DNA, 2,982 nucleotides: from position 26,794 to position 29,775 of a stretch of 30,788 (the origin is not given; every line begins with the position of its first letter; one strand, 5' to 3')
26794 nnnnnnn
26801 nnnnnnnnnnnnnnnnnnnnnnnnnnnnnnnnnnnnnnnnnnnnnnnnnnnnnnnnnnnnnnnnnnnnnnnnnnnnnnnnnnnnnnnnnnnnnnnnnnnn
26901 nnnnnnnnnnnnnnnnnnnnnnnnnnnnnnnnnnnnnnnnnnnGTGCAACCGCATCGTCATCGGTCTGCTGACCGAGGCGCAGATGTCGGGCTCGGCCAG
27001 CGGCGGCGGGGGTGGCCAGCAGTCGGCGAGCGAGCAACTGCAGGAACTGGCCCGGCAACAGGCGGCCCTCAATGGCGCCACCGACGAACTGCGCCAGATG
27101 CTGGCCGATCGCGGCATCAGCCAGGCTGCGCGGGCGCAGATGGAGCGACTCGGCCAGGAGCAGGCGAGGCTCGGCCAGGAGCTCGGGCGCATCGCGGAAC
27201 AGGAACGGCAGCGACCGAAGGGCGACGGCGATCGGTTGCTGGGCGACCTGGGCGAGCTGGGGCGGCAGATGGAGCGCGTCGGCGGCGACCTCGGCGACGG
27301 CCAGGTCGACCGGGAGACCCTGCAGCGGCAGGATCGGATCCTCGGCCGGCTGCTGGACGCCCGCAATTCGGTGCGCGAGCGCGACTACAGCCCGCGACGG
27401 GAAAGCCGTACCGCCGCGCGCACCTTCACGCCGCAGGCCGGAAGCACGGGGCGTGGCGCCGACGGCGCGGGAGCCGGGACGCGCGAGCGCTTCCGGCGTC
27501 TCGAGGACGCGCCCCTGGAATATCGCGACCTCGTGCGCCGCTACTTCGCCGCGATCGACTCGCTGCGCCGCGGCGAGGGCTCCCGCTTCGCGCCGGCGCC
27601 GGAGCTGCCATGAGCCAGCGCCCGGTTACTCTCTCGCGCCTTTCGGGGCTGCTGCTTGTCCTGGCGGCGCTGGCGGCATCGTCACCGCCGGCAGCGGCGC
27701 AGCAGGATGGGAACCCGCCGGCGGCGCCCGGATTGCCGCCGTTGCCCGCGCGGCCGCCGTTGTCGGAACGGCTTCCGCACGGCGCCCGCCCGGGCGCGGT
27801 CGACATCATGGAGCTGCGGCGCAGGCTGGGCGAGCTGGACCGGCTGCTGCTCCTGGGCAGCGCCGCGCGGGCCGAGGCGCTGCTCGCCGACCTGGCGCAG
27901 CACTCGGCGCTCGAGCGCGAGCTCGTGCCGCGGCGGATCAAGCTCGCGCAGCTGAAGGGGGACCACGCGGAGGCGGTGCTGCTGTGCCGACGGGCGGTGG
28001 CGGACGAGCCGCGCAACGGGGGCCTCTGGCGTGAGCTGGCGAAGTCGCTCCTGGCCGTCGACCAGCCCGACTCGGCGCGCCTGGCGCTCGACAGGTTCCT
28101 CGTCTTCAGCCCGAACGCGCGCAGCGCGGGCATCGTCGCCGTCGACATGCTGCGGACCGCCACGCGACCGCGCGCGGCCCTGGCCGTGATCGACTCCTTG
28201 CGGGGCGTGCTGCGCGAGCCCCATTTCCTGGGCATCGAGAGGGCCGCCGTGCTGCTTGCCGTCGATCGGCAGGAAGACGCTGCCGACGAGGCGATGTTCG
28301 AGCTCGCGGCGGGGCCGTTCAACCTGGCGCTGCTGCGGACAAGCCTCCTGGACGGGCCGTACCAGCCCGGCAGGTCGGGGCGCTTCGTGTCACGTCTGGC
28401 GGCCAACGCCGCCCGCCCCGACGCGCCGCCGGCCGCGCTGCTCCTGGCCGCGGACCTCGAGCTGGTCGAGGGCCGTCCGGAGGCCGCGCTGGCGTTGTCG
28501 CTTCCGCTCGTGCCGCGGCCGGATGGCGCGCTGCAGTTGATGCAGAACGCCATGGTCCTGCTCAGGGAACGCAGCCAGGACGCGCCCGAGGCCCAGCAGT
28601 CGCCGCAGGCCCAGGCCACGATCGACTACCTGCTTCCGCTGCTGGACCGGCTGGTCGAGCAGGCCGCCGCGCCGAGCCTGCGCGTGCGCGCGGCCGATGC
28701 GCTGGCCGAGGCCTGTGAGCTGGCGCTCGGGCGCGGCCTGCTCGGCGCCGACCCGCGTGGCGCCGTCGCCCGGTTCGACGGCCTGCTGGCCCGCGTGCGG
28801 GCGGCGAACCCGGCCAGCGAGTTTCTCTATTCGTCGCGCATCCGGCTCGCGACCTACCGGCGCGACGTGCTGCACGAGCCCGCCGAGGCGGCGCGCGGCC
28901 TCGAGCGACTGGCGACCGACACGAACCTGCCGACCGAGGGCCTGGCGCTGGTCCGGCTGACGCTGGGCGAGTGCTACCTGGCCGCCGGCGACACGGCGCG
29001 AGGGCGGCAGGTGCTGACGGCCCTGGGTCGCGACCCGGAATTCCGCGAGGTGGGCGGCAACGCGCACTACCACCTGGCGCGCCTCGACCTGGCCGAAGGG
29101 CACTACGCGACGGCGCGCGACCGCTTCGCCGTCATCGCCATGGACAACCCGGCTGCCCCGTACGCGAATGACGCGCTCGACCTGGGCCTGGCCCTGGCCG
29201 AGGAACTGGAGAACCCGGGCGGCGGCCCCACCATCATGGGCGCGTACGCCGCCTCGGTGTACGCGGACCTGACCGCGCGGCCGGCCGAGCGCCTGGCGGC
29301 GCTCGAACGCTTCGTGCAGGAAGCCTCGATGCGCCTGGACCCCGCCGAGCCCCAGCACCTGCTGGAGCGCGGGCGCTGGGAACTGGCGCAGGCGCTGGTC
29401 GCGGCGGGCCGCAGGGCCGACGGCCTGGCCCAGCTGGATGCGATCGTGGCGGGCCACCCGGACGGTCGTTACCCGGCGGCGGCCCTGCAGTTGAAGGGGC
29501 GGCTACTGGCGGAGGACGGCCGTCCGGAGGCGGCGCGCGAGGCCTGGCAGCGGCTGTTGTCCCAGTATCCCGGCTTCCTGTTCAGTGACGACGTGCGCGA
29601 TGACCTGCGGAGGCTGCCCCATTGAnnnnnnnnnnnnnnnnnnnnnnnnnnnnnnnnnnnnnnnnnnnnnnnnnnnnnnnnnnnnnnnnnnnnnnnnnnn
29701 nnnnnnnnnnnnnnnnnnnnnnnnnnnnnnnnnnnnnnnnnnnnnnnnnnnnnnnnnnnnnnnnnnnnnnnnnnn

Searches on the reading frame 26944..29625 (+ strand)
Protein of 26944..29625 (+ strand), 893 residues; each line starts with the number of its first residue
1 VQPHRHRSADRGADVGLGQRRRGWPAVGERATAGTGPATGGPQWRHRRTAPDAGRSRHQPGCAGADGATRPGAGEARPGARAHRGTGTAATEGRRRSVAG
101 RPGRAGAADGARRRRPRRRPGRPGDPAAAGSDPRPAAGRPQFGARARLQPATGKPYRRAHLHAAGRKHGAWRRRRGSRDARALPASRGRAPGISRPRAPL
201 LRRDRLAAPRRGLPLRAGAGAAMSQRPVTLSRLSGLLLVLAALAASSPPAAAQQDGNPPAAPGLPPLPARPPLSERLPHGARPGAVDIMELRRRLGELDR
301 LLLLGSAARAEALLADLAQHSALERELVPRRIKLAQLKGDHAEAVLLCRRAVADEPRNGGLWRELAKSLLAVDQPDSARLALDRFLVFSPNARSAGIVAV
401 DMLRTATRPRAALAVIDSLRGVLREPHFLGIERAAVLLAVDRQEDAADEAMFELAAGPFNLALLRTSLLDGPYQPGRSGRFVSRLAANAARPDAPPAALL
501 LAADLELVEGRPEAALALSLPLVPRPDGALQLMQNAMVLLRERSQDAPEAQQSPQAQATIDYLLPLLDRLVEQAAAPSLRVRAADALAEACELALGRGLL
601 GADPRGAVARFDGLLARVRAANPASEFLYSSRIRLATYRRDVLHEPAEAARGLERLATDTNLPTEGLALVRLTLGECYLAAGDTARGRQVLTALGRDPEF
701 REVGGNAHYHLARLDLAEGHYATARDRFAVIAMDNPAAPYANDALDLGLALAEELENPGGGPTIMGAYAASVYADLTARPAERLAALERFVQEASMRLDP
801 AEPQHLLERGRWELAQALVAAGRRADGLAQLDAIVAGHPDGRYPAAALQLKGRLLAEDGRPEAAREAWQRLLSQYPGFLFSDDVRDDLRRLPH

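Call 42: search_protein_families(library=pfam, proteins=[window:26944-29625:+], max_evalue=0.001)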
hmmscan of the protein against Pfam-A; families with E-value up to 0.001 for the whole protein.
window:26944-29625:+ (893 aa): 5 families
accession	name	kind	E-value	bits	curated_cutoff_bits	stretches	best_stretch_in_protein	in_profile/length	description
PF14559.12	TPR_19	-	1.8e-08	35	25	1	338-384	4-50/68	Tetratricopeptide repeat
PF13174.12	TPR_6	-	3.3e-08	34.1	26.3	0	847-876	2-31/33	Tetratricopeptide repeat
PF13428.12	TPR_14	-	3.7e-05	24.4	23.5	0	846-877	2-33/44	Tetratricopeptide repeat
PF09976.15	TPR_21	-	7.5e-05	23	25.5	0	806-873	111-174/193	Tetratricopeptide repeat-like domain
PF13431.12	TPR_17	-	0.00027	21.4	24.4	0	347-379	1-33/34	Tetratricopeptide repeat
